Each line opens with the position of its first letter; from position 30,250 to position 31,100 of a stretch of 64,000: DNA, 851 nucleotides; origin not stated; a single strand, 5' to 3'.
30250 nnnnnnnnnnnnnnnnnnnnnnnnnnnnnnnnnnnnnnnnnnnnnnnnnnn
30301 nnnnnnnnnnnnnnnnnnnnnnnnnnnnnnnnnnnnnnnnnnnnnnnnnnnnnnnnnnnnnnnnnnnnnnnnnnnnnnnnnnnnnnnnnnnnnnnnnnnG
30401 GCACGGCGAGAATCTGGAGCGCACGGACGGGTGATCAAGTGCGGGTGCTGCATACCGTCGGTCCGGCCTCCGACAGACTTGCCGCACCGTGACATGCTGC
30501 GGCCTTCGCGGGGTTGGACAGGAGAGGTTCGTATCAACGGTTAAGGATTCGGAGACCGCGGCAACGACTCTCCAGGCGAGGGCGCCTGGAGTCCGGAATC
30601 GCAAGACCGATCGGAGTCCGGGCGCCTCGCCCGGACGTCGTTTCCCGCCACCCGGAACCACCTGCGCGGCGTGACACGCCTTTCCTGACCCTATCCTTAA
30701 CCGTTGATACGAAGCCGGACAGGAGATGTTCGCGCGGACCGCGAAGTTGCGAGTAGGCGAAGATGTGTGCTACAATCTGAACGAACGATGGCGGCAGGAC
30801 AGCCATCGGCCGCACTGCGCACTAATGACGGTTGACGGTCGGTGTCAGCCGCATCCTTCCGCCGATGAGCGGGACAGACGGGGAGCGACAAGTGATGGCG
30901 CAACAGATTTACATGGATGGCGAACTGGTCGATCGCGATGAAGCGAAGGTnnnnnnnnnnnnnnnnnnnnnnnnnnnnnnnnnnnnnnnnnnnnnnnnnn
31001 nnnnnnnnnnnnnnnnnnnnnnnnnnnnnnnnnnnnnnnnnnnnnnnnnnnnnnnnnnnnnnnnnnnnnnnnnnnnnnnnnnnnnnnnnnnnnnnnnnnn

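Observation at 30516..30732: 182-bp element bounded by perfect 19-bp inverted repeats and flanked by a 16-bp direct repeat, upstream of ilvE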

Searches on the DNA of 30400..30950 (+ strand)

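Call 5: search_rna_families(source=window, start=30400, end=30950, threshold=evalue, max_evalue=10, show_alignments=3)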
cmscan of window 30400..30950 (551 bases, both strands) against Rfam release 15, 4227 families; matches with E-value up to 10: 7.
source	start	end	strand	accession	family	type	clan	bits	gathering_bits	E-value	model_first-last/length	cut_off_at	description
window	30491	30643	+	RF02826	Scr6925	Gene; sRNA;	-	19.5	50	0.61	1-131/131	no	Streptomyces RNA 6925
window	30562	30611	-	RF02868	ncS037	Gene; sRNA;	-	15.7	112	3.7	1-152/152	no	Burkholderia sRNA 37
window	30791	30852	-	RF01988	SECIS_2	Cis-reg;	-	15.6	70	4.9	1-55/55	no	Selenocysteine insertion sequence 2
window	30620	30683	+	RF02873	AS-traI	Gene; antisense;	-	14.5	99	9.1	1-77/77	no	Antisense to traI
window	30891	30934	+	RF01305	sR51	Gene; snRNA; snoRNA; CD-box;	-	13.8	38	6.4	1-56/56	no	Small nucleolar RNA sR51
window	30410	30454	+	RF01138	sR23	Gene; snRNA; snoRNA; CD-box;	-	13.5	45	0.75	8-54/54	no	Small nucleolar RNA sR23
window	30753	30810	+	RF01121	sR38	Gene; snRNA; snoRNA; CD-box;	-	10.6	50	7.4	1-59/59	no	Small nucleolar RNA sR38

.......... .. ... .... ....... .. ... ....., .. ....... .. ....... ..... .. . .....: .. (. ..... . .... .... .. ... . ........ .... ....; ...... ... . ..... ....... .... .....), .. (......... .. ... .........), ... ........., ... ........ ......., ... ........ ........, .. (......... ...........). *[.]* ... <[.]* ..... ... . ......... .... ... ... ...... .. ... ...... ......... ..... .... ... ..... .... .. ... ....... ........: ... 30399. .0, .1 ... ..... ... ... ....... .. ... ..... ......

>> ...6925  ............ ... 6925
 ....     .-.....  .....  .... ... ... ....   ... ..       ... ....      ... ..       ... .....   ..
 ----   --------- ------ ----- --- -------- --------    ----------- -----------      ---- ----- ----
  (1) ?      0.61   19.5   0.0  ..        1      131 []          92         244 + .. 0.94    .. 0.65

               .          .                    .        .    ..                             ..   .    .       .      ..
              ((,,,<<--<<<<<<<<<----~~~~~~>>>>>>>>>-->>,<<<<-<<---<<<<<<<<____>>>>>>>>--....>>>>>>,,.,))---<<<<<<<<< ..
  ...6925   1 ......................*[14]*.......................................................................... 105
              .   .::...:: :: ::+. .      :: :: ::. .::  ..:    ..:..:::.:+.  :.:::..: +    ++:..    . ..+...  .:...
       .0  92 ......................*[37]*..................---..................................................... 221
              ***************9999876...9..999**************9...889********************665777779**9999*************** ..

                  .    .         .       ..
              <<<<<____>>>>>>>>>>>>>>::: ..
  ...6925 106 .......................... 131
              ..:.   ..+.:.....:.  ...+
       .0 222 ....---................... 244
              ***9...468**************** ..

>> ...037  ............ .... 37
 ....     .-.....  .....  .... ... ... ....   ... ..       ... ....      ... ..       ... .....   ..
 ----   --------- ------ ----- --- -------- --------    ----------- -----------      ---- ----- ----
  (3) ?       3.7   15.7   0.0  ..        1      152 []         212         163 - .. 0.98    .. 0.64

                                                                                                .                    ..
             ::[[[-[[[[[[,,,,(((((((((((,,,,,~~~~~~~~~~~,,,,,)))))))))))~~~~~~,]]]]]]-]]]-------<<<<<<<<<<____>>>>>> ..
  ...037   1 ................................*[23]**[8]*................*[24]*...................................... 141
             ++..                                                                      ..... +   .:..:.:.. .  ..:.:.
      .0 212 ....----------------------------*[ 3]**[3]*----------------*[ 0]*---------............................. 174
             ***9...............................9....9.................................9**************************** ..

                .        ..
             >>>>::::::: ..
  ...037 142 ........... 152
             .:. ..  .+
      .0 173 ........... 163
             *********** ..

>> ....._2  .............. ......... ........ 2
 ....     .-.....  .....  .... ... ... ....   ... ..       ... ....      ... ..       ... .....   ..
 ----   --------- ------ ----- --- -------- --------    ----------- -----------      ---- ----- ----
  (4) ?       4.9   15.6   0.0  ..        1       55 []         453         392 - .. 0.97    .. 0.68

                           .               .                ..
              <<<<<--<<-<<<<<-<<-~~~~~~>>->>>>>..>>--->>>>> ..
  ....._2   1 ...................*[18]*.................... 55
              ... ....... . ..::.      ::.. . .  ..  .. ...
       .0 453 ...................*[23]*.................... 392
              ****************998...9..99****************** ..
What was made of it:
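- On Any Rfam RNA family (leader, riboswitch, sRNA): The best sub-threshold hit in 30400-30950 scored 19.5 bits against a threshold of 50, with E = 0.6 (call 5).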

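Call 48: search_dna_similar(query=window:30516-30732:+, collection=plasmids, mode=distant, max_evalue=1, max_rows=15)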
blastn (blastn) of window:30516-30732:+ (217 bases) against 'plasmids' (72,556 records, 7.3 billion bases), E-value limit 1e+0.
Records with a match: 1; places in all: 1; records where one place covers at least 80% of the query: 0.
Best place of each record, by identity: 80-90% 1.
By first word of the organism name: Methylobacterium 1.
By predicted mobility (MOB-suite, as given by PLSDB): mobilizable 1.
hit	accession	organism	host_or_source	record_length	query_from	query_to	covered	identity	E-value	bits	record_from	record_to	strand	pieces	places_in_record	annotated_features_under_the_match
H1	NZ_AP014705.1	Methylobacterium aquaticum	-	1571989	110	154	21%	82.6%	6e-1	42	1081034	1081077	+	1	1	none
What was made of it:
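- Tried and rejected: Plasmid collection. blastn found nothing relevant (call 48).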
